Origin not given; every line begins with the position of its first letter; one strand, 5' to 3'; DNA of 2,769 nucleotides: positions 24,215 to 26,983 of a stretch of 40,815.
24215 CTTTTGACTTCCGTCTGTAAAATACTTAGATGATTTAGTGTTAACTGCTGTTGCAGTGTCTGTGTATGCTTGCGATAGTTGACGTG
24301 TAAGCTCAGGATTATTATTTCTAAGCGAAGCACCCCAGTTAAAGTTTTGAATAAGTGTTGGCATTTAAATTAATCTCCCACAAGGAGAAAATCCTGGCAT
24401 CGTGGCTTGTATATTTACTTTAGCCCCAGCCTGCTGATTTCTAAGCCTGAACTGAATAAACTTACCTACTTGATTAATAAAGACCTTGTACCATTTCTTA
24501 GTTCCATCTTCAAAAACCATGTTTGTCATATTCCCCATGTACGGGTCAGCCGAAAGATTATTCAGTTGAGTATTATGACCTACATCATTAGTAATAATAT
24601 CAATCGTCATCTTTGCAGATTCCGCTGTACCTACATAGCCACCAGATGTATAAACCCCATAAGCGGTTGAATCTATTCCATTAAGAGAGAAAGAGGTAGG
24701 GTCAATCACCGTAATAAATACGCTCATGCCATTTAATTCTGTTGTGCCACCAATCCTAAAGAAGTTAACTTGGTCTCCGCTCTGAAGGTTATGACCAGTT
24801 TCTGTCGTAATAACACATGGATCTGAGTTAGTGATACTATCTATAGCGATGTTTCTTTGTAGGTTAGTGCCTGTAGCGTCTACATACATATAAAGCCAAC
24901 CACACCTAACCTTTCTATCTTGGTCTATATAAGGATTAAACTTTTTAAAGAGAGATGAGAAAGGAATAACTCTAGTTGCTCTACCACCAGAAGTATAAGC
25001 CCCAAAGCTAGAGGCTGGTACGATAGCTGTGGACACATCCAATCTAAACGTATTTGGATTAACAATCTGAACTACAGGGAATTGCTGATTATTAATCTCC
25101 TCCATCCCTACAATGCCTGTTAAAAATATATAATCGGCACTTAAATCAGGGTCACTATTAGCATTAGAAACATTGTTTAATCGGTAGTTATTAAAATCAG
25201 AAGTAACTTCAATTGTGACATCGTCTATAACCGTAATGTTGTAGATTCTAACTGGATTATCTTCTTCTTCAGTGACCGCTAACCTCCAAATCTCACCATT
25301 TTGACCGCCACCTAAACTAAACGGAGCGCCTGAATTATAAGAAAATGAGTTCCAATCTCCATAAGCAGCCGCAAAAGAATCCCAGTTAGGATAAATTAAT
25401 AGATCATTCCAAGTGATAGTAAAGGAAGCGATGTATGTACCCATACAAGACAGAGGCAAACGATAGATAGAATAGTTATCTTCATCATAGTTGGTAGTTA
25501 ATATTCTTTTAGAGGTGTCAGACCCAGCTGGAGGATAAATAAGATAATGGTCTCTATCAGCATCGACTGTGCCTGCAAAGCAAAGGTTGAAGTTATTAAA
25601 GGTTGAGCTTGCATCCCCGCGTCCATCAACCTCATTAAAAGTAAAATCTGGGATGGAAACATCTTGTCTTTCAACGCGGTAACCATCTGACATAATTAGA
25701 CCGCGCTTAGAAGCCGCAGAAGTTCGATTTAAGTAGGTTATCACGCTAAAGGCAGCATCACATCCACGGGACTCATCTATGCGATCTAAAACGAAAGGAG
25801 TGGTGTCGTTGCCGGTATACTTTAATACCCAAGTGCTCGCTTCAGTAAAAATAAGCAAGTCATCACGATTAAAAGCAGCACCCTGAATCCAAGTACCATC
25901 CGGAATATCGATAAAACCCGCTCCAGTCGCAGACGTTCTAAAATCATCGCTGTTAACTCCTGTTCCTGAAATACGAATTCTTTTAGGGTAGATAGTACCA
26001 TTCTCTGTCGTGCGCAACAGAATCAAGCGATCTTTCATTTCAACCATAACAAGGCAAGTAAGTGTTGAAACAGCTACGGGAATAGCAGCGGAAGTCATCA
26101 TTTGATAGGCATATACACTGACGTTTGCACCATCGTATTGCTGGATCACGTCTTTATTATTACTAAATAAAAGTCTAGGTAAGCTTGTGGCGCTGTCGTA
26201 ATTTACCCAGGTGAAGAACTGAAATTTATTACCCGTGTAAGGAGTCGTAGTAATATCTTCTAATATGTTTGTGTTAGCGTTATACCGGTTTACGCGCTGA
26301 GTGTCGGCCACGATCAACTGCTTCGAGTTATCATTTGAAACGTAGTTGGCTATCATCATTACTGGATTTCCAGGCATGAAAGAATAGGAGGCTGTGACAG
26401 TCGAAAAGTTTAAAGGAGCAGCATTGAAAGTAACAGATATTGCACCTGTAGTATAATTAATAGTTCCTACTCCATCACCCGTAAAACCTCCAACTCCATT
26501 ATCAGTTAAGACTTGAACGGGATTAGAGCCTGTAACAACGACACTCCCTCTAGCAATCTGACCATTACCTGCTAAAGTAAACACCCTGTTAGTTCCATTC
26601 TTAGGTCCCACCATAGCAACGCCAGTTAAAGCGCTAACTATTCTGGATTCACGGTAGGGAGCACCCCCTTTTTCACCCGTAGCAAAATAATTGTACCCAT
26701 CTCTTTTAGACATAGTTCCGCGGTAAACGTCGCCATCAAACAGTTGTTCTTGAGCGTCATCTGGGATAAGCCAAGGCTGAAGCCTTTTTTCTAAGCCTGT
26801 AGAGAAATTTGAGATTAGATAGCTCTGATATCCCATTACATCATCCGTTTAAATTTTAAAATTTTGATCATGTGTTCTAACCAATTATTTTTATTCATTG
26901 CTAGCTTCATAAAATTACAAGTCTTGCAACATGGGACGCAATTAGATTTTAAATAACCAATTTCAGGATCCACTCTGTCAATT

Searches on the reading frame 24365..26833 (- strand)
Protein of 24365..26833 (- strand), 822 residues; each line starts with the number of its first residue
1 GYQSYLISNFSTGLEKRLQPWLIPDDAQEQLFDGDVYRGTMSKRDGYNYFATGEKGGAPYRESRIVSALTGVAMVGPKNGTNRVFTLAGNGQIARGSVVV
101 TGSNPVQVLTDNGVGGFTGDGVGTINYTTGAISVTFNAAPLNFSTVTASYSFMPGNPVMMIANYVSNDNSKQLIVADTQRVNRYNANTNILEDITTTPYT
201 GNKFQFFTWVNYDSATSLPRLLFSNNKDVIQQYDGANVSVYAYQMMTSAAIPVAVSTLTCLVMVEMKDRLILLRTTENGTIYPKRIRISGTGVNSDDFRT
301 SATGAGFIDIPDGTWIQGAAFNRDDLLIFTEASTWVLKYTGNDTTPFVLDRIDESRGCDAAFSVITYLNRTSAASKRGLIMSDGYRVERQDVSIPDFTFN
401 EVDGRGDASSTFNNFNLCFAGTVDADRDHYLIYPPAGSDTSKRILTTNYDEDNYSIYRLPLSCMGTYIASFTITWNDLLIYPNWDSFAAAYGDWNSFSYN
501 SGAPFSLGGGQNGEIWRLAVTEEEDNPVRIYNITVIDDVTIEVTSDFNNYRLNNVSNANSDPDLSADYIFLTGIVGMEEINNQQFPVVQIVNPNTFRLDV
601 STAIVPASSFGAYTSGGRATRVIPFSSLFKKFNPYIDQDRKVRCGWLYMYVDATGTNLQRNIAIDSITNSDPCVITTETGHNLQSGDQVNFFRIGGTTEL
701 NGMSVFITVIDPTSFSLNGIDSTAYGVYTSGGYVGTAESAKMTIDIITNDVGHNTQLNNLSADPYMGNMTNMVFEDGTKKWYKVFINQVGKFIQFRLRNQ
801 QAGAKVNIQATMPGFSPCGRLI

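Call 10: search_protein_families(library=phrogs, proteins=[window:24365-26833:-], max_evalue=0.001)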
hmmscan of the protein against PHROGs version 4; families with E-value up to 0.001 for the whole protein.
window:24365-26833:- (822 aa): 3 families
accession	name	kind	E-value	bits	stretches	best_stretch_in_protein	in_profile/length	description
phrog_3287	-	head and packaging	1.9e-19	70.9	1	156-544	57-426/524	virion structural protein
phrog_584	-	tail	1.8e-09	38.7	1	655-745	14-102/218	major tail protein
phrog_6128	-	unknown function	1.9e-06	26.9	1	90-180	487-578/1200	-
